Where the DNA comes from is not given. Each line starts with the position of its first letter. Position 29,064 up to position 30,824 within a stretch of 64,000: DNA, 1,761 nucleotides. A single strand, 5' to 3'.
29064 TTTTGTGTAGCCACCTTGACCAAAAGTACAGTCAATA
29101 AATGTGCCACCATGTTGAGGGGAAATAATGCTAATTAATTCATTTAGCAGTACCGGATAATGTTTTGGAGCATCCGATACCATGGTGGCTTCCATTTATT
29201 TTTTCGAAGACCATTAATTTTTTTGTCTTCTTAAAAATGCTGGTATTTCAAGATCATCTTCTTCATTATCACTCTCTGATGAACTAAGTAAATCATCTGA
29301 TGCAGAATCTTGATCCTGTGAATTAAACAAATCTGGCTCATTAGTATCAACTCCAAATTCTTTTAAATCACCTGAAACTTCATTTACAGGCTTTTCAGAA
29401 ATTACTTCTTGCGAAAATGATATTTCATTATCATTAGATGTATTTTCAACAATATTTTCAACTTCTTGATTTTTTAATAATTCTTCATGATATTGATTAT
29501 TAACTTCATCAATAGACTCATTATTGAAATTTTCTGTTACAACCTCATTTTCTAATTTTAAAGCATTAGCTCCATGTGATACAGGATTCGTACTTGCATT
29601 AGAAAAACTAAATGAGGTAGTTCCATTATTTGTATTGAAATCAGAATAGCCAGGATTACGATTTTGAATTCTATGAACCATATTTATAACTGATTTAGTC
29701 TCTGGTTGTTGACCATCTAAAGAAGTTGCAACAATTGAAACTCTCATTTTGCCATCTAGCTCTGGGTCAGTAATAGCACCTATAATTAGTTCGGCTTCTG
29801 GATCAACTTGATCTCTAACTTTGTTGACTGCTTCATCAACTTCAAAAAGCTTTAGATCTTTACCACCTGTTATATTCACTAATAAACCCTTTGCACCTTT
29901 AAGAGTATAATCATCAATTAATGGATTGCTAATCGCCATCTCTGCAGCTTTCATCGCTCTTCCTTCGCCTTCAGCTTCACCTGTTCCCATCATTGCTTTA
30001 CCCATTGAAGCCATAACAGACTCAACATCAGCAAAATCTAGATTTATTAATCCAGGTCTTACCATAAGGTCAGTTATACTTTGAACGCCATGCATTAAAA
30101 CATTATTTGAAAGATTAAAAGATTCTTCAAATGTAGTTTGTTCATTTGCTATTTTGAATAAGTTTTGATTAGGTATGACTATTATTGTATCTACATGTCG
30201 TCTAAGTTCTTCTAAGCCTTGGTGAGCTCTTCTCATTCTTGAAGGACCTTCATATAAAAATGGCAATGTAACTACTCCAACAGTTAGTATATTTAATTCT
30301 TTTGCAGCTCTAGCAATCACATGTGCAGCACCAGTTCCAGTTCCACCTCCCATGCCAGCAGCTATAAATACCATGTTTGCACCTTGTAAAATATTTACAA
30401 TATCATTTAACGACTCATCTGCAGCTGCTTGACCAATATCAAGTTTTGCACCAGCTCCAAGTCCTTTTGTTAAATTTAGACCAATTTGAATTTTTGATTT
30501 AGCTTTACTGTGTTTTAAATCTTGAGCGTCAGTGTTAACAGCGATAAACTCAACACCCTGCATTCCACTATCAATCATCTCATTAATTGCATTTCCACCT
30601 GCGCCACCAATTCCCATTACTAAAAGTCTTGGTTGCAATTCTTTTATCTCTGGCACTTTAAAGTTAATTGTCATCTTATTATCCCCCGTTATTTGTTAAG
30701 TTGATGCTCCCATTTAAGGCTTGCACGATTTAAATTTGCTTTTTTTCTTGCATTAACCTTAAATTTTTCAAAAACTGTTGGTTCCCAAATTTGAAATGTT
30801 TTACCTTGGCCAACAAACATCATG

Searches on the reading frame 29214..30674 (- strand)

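Call 82: search_protein_families(library=ncbifam, proteins=[window:29214-30674:-], max_evalue=0.01)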
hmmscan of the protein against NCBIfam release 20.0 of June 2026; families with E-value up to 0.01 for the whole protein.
window:29214-30674:- (486 aa): 2 families
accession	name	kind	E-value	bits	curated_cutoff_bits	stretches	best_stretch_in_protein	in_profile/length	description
TIGR00065.1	ftsZ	equivalog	7.3e-116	387.3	295.2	1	14-328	17-333/353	cell division protein FtsZ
TIGR03483.1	FtsZ_alphas_C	equivalog_domain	0.00012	22.7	62.95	1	468-486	103-121/121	cell division protein FtsZ, alphaProteobacterial C-terminal extension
